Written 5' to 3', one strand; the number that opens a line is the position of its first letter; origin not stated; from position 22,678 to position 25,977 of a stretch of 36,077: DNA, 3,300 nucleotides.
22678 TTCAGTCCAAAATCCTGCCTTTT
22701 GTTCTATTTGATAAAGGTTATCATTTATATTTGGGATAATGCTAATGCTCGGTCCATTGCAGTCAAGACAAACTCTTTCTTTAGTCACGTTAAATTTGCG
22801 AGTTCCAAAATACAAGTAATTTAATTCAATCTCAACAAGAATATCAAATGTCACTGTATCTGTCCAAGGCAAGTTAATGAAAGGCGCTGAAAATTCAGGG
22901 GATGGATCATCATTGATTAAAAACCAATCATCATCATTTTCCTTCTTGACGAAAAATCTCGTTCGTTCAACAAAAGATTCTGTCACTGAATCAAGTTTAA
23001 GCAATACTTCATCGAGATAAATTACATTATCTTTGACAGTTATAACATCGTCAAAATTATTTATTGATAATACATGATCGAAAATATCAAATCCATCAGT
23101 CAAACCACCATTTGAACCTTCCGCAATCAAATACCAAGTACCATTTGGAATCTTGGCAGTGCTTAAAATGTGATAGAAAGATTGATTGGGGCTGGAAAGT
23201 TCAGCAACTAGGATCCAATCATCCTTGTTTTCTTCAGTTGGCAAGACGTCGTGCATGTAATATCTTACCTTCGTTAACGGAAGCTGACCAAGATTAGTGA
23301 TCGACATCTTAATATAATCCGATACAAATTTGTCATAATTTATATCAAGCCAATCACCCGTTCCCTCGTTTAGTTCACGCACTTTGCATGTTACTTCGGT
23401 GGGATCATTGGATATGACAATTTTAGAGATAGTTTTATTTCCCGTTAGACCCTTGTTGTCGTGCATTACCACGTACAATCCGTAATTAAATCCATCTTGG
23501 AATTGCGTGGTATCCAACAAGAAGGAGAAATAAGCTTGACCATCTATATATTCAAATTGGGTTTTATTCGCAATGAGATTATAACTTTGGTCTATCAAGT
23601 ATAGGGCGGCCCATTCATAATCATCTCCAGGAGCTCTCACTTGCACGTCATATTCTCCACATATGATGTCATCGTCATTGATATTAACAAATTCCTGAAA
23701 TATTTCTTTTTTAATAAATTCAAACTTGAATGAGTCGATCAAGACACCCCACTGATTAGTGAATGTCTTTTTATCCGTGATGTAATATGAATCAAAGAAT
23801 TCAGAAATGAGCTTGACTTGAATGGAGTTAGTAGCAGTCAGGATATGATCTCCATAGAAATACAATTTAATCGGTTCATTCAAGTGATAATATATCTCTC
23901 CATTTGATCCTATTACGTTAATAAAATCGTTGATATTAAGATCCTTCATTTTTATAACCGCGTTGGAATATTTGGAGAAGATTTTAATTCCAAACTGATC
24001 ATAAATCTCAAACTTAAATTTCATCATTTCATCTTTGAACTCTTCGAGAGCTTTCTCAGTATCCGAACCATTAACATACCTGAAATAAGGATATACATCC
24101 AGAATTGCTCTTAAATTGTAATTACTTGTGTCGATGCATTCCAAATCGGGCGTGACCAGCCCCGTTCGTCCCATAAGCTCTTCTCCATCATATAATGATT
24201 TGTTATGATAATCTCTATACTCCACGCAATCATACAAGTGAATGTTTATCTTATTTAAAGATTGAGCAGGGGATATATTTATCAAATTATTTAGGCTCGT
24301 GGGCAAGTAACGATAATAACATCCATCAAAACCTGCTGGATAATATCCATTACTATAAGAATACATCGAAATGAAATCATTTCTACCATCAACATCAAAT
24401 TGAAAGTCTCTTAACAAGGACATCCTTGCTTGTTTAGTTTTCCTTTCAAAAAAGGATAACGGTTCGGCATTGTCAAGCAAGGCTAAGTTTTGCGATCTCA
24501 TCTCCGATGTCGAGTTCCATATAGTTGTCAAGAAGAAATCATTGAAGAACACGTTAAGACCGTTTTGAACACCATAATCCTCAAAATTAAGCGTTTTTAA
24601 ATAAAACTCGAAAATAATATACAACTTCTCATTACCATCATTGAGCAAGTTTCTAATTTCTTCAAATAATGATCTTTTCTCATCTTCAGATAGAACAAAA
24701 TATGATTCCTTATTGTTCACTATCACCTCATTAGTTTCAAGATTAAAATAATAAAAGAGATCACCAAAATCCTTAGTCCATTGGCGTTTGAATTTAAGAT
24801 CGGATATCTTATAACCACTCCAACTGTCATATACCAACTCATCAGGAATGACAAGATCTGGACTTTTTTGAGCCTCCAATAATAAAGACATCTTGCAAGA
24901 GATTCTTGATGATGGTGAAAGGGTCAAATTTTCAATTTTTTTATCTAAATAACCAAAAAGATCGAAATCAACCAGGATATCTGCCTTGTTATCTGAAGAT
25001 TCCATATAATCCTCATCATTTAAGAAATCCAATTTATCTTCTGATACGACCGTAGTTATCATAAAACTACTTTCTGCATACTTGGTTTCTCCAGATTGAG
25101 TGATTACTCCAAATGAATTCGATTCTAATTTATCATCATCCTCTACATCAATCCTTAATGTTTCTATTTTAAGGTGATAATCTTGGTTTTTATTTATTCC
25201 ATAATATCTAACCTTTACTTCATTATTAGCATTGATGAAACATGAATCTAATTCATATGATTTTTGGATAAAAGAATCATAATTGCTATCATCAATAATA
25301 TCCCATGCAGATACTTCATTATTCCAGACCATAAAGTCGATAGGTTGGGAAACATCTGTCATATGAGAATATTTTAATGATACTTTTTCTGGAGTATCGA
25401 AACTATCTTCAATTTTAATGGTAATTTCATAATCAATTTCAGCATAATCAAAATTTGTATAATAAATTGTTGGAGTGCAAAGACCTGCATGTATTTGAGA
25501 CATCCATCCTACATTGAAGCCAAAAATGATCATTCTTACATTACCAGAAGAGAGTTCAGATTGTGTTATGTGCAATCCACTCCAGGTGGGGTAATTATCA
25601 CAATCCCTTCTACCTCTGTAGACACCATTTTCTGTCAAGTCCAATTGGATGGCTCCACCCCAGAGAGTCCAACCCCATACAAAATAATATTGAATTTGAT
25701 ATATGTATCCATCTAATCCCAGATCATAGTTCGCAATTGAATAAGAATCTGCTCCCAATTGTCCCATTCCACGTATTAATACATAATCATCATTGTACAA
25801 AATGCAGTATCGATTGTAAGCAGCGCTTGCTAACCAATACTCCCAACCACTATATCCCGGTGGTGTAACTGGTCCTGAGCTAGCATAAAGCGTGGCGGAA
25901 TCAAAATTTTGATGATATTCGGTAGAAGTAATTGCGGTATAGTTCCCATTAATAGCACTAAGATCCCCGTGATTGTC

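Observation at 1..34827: One uninterrupted >=34.8-kb ORF (>=11,609 codons) missing from the supplied ORF track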

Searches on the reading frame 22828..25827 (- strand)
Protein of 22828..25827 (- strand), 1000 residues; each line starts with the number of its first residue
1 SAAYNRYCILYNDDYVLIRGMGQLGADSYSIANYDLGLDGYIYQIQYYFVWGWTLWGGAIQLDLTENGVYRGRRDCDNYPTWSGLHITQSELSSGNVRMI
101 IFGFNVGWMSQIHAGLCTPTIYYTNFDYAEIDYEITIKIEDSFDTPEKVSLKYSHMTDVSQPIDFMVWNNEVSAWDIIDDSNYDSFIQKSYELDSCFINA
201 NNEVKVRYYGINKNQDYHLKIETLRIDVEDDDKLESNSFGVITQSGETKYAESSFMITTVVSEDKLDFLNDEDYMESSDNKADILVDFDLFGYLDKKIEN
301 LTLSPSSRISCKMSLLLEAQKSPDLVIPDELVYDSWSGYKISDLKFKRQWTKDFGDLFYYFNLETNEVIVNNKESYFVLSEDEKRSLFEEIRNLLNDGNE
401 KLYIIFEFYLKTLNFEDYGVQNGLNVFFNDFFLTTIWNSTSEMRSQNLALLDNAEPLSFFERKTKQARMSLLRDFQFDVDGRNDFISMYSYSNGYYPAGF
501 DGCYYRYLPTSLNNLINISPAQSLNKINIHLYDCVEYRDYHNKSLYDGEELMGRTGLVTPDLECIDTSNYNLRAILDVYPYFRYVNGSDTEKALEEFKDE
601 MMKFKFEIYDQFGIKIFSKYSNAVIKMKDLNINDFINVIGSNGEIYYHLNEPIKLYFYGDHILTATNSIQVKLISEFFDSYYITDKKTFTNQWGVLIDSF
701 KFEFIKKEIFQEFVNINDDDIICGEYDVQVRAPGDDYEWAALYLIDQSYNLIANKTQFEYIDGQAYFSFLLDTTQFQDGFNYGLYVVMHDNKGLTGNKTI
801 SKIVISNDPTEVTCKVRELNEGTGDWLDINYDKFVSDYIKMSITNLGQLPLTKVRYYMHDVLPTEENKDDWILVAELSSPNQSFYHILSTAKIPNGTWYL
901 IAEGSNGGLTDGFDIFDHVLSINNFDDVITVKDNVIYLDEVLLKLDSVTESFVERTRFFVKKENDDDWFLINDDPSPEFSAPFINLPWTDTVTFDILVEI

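Call 50: search_protein_families(library=pfam, proteins=[window:22828-25827:-], max_evalue=0.5)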
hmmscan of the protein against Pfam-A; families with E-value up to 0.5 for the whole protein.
window:22828-25827:- (1000 aa): 1 family
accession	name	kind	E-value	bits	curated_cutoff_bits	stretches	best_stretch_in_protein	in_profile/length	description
PF23988.1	DUF7309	-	0.084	12.7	27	1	434-520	61-150/170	Domain of unknown function (DUF7309)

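Call 102: search_protein_families(library=ncbifam, proteins=[window:22828-25827:-], max_evalue=0.1)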
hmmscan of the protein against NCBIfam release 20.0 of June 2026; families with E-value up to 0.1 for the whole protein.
window:22828-25827:- (1000 aa): 0 families
